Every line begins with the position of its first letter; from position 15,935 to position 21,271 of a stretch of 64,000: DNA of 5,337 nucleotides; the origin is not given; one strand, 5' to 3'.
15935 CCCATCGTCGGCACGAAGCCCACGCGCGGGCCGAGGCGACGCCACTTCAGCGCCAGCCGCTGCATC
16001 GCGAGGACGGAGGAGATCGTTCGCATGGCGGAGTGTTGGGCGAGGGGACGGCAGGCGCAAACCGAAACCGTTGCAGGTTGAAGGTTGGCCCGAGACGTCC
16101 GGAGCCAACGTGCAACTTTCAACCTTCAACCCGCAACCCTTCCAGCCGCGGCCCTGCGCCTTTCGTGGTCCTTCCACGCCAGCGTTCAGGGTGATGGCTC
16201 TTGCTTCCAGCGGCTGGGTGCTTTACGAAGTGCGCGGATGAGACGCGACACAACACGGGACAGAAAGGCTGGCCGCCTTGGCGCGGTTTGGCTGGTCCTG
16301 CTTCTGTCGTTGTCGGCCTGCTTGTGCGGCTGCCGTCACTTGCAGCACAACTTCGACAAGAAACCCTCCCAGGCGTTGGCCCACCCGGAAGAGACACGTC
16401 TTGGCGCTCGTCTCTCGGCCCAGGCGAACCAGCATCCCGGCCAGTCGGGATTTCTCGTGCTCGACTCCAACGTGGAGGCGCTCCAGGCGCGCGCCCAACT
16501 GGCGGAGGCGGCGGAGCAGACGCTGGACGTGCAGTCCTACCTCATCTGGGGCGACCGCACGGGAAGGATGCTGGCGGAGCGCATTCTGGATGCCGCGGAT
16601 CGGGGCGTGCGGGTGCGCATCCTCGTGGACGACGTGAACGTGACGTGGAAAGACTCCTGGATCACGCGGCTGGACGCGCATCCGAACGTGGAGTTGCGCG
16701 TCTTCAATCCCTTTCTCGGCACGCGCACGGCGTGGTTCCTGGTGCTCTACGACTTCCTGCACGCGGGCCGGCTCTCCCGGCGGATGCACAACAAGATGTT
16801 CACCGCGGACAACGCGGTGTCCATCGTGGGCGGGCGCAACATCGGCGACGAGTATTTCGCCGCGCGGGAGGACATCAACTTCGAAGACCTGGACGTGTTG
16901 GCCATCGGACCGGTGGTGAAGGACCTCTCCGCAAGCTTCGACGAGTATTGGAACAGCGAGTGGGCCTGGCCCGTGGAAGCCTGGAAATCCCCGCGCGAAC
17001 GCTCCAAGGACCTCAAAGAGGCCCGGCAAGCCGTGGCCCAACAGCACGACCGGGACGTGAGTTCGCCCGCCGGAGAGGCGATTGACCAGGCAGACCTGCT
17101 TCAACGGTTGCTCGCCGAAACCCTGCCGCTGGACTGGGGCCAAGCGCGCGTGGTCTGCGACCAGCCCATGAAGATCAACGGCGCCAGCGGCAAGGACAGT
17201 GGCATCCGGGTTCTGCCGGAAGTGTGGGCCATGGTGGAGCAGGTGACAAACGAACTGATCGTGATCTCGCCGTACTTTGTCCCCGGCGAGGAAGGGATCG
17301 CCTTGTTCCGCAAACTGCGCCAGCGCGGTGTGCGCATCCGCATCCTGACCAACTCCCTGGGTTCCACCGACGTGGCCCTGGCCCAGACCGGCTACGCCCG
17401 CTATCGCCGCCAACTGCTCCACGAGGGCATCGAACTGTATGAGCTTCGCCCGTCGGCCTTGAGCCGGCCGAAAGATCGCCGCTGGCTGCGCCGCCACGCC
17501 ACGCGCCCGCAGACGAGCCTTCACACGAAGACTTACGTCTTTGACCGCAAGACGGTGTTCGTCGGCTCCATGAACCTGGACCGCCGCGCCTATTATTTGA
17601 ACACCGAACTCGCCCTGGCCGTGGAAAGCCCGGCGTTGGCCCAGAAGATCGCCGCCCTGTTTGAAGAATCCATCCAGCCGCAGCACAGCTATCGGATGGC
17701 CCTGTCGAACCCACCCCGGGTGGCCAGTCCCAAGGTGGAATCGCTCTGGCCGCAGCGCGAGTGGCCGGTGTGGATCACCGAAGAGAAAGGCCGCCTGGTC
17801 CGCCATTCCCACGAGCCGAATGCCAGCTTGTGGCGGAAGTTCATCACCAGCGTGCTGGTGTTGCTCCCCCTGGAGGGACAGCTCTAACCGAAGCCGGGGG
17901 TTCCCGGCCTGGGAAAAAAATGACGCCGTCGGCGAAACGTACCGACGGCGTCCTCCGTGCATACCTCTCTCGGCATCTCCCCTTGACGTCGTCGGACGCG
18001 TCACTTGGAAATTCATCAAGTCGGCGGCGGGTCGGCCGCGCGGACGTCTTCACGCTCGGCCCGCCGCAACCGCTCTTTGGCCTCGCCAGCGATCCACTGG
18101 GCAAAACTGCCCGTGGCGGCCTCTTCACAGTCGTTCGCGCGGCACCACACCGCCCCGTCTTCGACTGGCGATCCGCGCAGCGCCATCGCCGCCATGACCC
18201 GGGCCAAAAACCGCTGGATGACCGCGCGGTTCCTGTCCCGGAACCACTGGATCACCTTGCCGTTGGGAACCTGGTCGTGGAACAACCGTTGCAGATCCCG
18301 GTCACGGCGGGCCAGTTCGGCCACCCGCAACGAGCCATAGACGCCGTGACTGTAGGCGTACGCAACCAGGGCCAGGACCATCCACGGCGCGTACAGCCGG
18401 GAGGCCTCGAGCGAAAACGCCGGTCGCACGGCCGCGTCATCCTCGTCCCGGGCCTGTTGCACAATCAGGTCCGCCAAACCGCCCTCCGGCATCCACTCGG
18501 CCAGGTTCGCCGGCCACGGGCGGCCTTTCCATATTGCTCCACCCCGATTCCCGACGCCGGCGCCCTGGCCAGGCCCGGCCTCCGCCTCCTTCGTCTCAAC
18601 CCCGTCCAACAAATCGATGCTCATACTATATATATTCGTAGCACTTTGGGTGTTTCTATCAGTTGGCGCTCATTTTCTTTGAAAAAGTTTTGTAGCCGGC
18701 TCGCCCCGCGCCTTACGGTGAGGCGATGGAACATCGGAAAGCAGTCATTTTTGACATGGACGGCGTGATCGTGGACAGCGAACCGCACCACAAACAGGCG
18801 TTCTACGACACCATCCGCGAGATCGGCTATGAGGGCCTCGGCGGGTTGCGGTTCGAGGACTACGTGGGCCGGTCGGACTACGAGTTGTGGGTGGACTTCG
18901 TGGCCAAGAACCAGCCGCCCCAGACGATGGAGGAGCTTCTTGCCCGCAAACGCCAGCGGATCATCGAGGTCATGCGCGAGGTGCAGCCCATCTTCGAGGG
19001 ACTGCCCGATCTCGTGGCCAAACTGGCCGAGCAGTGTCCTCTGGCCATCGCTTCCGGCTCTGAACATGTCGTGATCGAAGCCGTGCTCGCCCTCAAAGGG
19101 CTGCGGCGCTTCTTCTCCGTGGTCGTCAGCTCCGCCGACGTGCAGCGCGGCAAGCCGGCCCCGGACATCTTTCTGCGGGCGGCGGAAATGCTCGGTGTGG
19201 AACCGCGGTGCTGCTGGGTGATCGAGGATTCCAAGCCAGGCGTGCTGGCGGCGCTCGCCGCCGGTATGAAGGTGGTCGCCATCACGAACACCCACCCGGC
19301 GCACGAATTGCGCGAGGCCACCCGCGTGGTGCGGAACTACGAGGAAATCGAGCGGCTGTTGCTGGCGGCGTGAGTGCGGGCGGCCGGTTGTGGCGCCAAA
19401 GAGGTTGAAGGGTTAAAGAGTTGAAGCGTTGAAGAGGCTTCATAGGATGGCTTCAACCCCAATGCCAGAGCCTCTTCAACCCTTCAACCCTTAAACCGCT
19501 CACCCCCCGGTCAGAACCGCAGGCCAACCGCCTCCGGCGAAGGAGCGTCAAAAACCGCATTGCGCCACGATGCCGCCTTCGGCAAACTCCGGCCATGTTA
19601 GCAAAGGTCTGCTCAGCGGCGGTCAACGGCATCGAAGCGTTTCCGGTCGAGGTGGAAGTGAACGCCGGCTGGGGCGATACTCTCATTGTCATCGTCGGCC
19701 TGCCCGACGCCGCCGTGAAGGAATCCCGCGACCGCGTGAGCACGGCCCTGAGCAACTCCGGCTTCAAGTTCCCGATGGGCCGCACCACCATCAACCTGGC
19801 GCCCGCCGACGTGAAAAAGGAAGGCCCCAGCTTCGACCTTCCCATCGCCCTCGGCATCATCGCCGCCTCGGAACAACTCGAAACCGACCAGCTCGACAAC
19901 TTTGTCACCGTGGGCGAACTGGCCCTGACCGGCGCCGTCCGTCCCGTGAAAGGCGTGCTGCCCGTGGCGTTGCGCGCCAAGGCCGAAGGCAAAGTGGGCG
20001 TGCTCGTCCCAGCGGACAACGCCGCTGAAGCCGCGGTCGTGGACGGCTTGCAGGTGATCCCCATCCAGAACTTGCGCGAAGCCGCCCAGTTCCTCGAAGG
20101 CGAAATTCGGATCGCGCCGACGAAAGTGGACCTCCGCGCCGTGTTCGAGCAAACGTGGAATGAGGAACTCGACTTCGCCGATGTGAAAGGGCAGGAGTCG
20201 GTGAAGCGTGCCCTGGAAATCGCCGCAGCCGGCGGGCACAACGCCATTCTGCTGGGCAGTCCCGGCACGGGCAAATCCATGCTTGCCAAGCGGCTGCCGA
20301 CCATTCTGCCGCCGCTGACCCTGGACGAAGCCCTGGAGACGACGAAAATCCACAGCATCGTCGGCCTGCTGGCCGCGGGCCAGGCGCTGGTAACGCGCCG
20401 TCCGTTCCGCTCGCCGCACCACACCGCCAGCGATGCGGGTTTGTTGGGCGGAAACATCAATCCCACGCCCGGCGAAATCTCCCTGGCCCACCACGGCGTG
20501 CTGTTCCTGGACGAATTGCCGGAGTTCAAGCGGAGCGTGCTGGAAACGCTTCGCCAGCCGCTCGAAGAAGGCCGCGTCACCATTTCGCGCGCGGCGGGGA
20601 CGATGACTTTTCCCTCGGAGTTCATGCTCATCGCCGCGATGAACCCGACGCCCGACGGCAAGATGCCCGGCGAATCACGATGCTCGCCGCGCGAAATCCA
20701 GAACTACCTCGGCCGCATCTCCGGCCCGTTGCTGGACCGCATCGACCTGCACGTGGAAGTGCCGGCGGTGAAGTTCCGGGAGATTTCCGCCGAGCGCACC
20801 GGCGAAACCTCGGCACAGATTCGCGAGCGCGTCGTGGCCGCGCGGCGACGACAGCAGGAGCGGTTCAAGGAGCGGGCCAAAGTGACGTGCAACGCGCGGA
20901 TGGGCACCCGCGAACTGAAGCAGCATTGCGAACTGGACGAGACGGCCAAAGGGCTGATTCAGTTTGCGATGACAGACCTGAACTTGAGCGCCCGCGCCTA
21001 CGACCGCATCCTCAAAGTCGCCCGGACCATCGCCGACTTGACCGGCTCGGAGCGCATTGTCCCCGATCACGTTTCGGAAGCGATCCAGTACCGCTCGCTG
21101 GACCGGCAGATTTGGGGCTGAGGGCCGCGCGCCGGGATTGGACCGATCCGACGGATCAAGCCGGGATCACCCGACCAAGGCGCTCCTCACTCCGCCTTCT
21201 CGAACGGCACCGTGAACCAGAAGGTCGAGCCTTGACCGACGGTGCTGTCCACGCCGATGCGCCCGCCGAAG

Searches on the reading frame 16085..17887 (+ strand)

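Call 67: search_protein_families(library=pfam, proteins=[window:16085-17887:+], max_evalue=0.0001)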
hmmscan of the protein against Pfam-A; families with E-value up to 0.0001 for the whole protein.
window:16085-17887:+ (600 aa): 2 families
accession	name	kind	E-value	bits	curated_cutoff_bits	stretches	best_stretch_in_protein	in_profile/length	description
PF13091.12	PLDc_2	-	7.9e-40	136.2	27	2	388-528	9-130/132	PLD-like domain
PF00614.28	PLDc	-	1.5e-09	37.9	21.9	1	478-502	4-28/28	Phospholipase D Active site motif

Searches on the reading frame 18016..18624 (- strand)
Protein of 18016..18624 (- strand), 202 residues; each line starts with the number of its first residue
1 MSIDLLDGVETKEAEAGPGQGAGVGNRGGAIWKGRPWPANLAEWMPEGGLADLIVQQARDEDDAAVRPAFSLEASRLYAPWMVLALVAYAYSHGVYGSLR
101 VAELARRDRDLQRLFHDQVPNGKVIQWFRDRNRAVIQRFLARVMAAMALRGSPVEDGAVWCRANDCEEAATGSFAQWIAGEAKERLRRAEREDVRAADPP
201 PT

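Call 8: search_protein_families(library=pfam, proteins=[window:18016-18624:-], max_evalue=0.001)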
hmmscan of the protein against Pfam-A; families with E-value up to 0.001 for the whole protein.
window:18016-18624:- (202 aa): 1 family
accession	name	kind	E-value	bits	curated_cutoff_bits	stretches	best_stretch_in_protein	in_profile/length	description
PF05598.16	DUF772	-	3.8e-06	27.3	23.1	1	78-143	5-74/74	Transposase domain (DUF772)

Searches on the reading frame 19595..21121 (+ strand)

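Call 67: search_protein_families(library=pfam, proteins=[window:19595-21121:+], max_evalue=0.0001)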
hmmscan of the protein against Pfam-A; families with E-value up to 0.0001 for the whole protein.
window:19595-21121:+ (508 aa): 7 families
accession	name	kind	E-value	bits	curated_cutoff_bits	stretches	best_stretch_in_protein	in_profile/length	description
PF01078.27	Mg_chelatase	-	1.5e-89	299.3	20.3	1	193-396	1-206/207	Magnesium chelatase, subunit ChlI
PF13541.12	ChlI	-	1.7e-43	147.8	27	1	20-142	1-121/121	Subunit ChlI of Mg-chelatase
PF13335.12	Mg_chelatase_C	-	1.8e-34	118.6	26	1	403-500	1-94/94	Magnesium chelatase, subunit ChlI C-terminal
PF07728.20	AAA_5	-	3.4e-12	47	22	1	217-355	2-127/139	AAA domain (dynein-related subfamily)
PF00493.29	MCM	-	5.9e-09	35.8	23.3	1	209-385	52-200/224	MCM P-loop domain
PF00158.32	Sigma54_activat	-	1.5e-06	28.5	20.2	1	202-351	10-143/168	Sigma-54 interaction domain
PF05362.19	Lon_C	-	4.5e-05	23.5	21.1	1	70-162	102-197/205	Lon protease (S16) C-terminal proteolytic domain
